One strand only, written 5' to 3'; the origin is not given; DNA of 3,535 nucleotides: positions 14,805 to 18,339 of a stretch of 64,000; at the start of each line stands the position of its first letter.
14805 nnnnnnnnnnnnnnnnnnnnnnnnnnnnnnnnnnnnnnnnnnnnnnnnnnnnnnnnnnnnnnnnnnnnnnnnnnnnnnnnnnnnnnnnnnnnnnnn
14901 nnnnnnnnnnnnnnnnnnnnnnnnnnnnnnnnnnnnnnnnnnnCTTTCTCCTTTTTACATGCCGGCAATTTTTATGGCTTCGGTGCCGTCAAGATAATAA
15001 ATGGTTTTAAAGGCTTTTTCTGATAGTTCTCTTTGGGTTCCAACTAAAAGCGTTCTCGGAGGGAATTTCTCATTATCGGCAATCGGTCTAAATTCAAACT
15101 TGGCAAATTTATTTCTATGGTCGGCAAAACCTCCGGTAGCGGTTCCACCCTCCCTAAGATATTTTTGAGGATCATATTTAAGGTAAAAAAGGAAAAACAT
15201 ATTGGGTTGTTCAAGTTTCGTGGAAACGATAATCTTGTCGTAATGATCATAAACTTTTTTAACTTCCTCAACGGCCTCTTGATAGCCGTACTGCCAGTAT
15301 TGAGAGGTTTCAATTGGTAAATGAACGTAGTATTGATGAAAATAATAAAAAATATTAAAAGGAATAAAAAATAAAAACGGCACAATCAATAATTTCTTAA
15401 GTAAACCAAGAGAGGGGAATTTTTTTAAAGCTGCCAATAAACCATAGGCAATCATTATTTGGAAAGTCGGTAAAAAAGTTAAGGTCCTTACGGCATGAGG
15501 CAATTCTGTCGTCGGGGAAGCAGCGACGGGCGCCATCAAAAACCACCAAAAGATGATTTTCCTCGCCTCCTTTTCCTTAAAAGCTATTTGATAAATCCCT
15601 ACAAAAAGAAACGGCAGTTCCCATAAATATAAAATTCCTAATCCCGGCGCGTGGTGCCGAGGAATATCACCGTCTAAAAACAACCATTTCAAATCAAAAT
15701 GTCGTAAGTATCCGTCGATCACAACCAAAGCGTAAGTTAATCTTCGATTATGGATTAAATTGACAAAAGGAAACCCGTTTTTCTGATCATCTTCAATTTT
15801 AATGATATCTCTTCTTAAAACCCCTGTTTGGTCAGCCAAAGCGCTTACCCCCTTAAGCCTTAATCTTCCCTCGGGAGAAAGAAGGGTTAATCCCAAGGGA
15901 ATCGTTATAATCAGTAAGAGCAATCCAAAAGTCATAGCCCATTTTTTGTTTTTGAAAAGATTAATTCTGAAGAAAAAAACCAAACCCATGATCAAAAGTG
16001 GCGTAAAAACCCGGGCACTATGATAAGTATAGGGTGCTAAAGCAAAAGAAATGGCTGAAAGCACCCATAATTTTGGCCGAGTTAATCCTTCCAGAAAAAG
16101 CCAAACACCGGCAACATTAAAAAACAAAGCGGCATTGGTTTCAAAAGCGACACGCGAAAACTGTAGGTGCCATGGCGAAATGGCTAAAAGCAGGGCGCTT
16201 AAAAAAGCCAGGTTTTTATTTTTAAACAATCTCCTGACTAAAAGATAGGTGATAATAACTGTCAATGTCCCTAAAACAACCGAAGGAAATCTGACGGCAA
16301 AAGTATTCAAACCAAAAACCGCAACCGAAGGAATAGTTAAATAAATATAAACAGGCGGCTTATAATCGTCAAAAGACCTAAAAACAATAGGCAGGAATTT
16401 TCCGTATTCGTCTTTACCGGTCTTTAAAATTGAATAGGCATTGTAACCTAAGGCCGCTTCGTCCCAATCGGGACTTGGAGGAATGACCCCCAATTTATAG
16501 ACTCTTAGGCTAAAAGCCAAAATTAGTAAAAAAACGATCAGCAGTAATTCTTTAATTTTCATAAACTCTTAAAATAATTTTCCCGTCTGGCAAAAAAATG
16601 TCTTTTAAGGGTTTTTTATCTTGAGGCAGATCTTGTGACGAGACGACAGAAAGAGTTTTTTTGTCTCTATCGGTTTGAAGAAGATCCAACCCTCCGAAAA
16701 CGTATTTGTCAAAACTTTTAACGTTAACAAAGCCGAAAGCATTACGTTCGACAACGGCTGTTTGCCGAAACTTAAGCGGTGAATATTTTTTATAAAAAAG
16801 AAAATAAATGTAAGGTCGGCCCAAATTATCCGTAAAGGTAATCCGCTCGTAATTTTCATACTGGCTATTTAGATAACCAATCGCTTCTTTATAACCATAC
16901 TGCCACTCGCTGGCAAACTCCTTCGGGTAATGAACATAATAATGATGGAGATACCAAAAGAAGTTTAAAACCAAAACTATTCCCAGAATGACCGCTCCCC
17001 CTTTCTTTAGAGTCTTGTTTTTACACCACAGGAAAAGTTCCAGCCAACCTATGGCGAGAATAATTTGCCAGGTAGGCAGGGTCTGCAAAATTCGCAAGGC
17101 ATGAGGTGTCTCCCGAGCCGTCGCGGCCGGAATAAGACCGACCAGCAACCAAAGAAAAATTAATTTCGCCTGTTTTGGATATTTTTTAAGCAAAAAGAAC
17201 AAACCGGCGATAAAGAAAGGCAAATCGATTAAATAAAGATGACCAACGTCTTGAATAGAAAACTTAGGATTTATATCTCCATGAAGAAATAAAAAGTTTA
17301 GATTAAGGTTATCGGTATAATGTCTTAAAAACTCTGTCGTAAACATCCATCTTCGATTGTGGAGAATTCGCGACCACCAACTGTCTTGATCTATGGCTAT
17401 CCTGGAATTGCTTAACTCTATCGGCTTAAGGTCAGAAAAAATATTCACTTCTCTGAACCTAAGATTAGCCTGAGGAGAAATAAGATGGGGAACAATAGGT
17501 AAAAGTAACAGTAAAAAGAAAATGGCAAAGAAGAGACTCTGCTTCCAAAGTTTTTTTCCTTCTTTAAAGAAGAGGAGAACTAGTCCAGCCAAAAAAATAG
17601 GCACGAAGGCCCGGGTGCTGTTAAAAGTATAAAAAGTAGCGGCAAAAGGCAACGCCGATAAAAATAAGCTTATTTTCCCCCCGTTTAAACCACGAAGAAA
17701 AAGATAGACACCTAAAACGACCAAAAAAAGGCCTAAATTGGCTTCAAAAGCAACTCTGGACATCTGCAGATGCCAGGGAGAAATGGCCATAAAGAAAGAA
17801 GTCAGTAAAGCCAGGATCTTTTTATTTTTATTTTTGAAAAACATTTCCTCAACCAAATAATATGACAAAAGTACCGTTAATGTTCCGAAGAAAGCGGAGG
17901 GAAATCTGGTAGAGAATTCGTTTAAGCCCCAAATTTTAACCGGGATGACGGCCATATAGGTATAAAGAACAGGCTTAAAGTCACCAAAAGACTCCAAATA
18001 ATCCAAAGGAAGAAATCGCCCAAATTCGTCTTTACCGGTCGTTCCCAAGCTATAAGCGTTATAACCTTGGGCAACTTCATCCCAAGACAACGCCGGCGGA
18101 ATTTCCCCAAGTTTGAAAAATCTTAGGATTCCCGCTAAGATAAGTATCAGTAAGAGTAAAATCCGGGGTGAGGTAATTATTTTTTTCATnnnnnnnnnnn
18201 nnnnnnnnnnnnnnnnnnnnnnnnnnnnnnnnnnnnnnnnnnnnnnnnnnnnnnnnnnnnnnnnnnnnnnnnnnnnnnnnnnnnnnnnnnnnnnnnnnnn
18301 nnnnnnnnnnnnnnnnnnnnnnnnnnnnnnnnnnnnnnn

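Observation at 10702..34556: Three-member paralogous family of uncharacterised polytopic membrane proteins with HSGF / HD(G/D)E(H/Q) / PPRW / GYGYP N-terminal signature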

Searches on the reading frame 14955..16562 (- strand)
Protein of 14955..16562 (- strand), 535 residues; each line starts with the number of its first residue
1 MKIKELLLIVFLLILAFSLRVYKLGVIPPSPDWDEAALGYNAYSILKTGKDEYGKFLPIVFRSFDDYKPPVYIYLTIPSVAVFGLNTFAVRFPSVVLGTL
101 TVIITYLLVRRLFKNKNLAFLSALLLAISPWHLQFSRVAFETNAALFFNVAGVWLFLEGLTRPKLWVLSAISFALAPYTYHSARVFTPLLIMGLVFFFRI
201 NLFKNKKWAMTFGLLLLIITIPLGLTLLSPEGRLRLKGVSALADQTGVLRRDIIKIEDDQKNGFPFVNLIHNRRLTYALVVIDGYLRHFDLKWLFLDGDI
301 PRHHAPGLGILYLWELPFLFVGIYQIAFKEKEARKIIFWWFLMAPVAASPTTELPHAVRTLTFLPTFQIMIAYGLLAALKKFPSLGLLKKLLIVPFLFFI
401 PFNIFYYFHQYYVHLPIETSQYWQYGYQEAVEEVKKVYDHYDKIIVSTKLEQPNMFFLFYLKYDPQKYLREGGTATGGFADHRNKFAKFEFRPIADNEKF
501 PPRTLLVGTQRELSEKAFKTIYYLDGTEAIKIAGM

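Call 8: search_protein_families(library=pfam, proteins=[window:14955-16562:-], max_evalue=0.1)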
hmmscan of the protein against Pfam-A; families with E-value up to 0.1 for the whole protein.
window:14955-16562:- (535 aa): 3 families
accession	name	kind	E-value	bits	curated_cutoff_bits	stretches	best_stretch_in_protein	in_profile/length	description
PF13231.12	PMT_2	-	9.8e-16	58.8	26.1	1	68-222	2-156/160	Dolichyl-phosphate-mannose-protein mannosyltransferase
PF02366.24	PMT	-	1.1e-11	45.2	22.7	1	11-225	2-232/245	Dolichyl-phosphate-mannose-protein mannosyltransferase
PF03779.20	SPW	-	0.035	15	31.5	1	118-196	5-88/93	SPW repeat domain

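Call 9: search_protein_families(library=ncbifam, proteins=[window:14955-16562:-], max_evalue=0.1)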
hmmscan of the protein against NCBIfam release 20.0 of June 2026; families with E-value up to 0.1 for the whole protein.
window:14955-16562:- (535 aa): 5 families
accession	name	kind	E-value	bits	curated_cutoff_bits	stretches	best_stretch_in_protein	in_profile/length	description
TIGR03663.1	TIGR03663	subfamily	1.7e-11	43.9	126.25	1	8-180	3-163/435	flippase activity-associated protein Agl23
NF009784.2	PRK13279.1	equivalog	1.2e-06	27.5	567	1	69-126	62-119/539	lipid IV(A) 4-amino-4-deoxy-L-arabinosyltransferase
TIGR04154.1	archaeo_STT3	subfamily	0.0002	19.8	450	1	90-139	98-147/831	oligosaccharyl transferase, archaeosortase A system-associated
TIGR00118.1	acolac_lg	equivalog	0.037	12.5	538.35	1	427-479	363-414/557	biosynthetic-type acetolactate synthase large subunit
NF008364.0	PRK11160.1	equivalog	0.066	11.8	630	0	200-232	8-40/575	heme ABC transporter ATP-binding protein/permease CydC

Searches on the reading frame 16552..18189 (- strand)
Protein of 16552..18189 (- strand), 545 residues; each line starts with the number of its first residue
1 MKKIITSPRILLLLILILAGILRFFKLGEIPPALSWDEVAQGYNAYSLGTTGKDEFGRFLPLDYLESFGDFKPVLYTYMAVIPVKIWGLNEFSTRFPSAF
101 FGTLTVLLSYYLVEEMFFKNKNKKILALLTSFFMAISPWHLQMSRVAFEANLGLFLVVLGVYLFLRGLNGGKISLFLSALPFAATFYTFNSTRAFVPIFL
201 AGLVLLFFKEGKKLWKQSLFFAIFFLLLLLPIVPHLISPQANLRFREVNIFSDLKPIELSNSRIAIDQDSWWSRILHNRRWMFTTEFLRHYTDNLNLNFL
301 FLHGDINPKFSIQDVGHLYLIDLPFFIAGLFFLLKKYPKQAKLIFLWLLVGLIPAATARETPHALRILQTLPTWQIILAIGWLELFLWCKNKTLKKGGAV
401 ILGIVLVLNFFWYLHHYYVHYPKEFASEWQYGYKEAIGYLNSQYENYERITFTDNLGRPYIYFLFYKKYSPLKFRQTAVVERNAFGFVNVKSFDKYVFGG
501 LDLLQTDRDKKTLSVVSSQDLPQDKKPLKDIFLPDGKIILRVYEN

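Call 8: search_protein_families(library=pfam, proteins=[window:16552-18189:-], max_evalue=0.1)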
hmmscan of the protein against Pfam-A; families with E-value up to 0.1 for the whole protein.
window:16552-18189:- (545 aa): 3 families
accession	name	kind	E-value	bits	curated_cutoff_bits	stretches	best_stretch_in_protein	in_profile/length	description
PF13231.12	PMT_2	-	1.4e-09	38.8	26.1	1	72-237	2-159/160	Dolichyl-phosphate-mannose-protein mannosyltransferase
PF02366.24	PMT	-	3.9e-09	36.9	22.7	1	16-233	4-231/245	Dolichyl-phosphate-mannose-protein mannosyltransferase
PF03779.20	SPW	-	0.082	13.8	31.5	1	97-160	30-92/93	SPW repeat domain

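Call 9: search_protein_families(library=ncbifam, proteins=[window:16552-18189:-], max_evalue=0.1)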
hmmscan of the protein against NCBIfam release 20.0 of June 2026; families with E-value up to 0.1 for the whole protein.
window:16552-18189:- (545 aa): 1 family
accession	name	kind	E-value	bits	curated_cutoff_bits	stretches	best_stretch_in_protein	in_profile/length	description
TIGR03663.1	TIGR03663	subfamily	3.7e-09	36.1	126.25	1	11-208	3-181/435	flippase activity-associated protein Agl23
